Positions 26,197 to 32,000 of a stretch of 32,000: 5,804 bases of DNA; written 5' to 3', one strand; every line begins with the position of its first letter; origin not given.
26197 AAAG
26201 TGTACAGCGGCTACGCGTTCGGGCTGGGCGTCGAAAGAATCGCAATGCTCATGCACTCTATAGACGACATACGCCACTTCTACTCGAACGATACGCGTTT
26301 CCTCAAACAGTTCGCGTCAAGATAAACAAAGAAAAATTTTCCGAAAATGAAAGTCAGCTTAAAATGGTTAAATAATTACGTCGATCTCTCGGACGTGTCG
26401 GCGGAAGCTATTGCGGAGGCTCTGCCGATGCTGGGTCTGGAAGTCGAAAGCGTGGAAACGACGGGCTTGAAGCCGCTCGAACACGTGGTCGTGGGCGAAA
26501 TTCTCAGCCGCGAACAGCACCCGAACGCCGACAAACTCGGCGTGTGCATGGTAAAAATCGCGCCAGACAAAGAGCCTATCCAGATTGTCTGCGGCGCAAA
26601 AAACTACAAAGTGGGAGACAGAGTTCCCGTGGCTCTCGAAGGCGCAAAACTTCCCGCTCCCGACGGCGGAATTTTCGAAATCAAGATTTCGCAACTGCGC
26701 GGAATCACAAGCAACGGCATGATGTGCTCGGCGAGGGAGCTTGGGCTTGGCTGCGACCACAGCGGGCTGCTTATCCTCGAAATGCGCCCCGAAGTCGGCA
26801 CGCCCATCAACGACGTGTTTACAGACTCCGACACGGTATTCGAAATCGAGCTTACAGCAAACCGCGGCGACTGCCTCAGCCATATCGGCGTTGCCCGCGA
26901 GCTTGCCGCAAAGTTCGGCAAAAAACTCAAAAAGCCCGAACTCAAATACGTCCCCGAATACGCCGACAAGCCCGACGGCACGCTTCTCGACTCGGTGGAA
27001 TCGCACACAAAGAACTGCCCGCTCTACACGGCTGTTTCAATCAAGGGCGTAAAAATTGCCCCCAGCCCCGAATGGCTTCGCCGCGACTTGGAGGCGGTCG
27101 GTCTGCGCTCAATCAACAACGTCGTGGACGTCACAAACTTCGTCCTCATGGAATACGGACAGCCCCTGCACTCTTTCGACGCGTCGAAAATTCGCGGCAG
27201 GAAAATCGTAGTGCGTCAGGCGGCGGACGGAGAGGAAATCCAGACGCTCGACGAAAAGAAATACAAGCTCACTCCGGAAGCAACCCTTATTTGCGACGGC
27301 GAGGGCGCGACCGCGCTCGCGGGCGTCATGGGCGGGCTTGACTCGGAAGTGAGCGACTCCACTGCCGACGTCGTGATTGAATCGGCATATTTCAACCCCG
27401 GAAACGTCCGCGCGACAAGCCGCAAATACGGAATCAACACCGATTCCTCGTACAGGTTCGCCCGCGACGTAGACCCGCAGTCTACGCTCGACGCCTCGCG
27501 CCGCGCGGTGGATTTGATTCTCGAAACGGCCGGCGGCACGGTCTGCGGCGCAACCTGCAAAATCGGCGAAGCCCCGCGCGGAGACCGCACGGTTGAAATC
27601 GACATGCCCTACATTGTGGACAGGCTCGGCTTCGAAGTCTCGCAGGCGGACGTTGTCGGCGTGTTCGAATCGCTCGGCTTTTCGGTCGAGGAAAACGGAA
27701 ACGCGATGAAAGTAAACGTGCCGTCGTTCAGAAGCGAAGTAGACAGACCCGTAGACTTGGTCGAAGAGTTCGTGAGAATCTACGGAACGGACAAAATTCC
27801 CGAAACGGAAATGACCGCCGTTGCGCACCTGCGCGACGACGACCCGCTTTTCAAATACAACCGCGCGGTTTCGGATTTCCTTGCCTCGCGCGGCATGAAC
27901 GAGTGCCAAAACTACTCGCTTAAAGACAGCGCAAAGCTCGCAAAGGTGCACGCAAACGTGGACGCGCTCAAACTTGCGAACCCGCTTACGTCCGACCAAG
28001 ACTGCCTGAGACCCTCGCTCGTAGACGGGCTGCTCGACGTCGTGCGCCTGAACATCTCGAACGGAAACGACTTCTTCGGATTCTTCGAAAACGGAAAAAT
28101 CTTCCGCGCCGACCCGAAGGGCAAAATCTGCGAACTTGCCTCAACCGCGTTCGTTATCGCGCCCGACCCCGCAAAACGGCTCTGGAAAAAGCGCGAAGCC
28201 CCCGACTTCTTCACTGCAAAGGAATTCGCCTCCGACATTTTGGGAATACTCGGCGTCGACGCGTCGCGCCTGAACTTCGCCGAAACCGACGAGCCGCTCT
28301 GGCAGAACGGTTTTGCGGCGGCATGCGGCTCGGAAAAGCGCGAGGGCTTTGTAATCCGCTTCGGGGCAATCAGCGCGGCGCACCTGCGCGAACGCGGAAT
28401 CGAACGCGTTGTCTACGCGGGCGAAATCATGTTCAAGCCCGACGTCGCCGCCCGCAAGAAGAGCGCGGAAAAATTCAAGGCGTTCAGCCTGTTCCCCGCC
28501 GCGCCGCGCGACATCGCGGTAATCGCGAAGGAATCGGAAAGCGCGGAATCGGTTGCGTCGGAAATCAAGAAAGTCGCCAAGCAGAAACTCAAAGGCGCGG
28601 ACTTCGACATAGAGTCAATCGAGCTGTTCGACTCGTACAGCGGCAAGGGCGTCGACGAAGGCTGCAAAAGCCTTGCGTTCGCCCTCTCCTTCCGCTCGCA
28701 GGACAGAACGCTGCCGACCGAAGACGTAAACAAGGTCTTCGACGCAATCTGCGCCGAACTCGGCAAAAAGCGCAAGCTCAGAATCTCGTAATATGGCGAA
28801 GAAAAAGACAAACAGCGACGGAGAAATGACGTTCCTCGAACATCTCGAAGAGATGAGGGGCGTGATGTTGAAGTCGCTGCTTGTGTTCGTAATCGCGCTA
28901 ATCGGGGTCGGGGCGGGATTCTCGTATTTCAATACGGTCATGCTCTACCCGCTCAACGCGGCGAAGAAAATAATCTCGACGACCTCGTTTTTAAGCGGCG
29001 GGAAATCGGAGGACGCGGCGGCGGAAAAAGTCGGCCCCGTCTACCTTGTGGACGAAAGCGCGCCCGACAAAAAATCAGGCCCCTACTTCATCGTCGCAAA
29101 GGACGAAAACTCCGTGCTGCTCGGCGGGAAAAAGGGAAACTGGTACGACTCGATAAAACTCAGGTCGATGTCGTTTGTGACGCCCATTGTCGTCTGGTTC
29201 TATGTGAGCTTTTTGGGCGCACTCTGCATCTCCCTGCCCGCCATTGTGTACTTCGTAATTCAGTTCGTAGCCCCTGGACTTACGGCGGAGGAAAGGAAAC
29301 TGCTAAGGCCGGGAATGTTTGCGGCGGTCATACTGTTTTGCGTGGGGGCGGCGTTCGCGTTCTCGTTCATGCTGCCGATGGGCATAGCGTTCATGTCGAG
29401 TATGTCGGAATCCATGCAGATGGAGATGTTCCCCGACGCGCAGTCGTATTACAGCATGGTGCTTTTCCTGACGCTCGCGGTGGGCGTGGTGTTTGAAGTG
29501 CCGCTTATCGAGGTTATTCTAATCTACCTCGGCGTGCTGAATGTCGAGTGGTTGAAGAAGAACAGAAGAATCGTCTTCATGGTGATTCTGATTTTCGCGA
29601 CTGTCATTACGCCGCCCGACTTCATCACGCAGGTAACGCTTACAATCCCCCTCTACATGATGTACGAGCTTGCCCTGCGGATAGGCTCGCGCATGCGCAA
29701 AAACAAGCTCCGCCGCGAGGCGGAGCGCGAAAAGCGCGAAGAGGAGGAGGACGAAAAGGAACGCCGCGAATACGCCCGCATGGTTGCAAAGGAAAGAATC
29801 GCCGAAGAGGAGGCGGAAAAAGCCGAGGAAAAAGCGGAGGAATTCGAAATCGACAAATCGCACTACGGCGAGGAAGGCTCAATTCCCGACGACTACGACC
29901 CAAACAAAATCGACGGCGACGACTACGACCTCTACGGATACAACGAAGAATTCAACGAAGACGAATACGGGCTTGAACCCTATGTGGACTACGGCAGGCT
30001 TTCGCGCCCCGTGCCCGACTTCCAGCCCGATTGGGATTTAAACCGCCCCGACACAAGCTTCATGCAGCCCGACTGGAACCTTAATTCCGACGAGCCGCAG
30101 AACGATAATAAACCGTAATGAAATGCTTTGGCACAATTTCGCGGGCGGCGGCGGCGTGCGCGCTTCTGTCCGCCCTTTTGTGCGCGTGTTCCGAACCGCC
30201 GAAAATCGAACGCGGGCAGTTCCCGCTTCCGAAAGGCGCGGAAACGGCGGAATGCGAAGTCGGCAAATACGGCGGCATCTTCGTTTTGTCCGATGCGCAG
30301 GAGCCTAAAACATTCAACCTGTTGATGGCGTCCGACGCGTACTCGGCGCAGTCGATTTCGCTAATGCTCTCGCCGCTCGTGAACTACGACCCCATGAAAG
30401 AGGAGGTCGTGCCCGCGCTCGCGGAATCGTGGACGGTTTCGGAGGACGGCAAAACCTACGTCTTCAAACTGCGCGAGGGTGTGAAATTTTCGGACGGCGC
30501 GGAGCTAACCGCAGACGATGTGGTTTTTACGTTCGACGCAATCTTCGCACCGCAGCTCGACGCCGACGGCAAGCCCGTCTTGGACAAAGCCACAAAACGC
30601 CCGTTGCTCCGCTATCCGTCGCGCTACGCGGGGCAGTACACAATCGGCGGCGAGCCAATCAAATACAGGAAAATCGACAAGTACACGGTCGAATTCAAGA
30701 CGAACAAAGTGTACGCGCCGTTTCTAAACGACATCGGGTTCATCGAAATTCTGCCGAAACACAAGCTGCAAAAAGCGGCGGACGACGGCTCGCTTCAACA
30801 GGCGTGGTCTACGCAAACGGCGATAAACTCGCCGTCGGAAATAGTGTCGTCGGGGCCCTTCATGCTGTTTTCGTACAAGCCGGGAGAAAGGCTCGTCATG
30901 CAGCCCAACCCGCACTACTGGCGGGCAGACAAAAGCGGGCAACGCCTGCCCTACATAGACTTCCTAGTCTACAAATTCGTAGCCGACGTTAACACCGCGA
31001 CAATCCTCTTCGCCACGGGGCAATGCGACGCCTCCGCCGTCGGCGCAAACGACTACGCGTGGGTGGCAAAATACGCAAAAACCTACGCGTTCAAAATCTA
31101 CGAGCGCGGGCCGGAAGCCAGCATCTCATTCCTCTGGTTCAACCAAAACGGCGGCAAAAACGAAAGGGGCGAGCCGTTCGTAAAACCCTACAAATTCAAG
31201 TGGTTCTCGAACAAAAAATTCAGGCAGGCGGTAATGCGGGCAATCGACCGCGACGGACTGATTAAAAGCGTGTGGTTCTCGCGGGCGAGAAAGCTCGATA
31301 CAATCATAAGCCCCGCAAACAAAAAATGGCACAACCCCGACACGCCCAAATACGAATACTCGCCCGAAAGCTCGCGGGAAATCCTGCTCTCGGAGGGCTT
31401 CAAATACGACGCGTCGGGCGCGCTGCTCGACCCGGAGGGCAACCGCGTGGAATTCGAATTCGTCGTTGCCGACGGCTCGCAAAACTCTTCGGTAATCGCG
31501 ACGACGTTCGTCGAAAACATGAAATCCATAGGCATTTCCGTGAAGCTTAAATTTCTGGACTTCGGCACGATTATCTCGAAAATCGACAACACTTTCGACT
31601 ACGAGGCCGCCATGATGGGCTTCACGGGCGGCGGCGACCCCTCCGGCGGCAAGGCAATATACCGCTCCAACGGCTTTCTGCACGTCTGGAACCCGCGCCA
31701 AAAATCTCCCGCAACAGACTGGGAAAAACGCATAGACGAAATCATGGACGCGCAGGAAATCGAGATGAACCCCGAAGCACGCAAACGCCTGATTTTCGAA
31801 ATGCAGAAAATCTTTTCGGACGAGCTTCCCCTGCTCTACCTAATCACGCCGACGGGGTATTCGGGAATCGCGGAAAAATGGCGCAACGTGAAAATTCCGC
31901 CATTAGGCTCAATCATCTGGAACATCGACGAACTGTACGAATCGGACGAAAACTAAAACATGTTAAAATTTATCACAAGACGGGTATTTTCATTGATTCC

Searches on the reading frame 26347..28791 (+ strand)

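Call 55: search_protein_families(library=pfam, proteins=[window:26347-28791:+], max_evalue=0.00001)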
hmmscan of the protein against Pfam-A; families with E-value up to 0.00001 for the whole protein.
window:26347-28791:+ (814 aa): 5 families
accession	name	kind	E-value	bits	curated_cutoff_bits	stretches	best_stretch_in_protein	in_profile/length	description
PF03483.22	B3_4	-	5.9e-67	225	29.3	1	224-396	2-174/174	B3/4 domain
PF17759.6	tRNA_synthFbeta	-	1.6e-31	109.9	22.4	1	484-694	1-212/214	Phenylalanyl tRNA synthetase beta chain CLM domain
PF03484.21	B5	-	1.7e-18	67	28.6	1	416-480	1-66/67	tRNA synthetase B5 domain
PF03147.19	FDX-ACB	-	2.9e-18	66.5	31.1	1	714-810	1-90/94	Ferredoxin-fold anticodon binding domain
PF01588.26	tRNA_bind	-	6e-17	62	27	1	47-151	1-94/96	Putative tRNA binding domain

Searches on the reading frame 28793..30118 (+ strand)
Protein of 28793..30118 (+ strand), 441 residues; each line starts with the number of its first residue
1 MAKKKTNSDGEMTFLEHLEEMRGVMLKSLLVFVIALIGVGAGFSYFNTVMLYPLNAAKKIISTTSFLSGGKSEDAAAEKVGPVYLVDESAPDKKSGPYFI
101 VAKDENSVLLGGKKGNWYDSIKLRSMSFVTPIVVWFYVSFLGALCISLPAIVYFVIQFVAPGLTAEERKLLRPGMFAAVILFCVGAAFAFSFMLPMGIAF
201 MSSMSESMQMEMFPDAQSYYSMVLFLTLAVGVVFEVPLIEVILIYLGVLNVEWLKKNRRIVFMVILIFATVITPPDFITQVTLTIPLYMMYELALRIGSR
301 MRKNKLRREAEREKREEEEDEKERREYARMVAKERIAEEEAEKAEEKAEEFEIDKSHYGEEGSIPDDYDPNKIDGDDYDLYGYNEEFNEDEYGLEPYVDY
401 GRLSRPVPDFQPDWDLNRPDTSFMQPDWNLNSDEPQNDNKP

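Call 55: search_protein_families(library=pfam, proteins=[window:28793-30118:+], max_evalue=0.00001)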
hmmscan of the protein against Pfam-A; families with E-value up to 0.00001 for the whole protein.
window:28793-30118:+ (441 aa): 1 family
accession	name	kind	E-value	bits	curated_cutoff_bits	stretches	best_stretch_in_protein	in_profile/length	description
PF00902.23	TatC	-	4.4e-50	170.8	25.1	1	16-286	1-208/208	Sec-independent protein translocase protein (TatC)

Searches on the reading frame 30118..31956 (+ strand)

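Call 55: search_protein_families(library=pfam, proteins=[window:30118-31956:+], max_evalue=0.00001)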
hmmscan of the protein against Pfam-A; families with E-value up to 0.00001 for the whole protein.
window:30118-31956:+ (612 aa): 1 family
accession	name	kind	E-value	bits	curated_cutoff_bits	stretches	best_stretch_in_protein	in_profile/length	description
PF00496.27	SBP_bac_5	-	2.8e-75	254.2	32.4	1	96-507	1-352/368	Bacterial extracellular solute-binding proteins, family 5 Middle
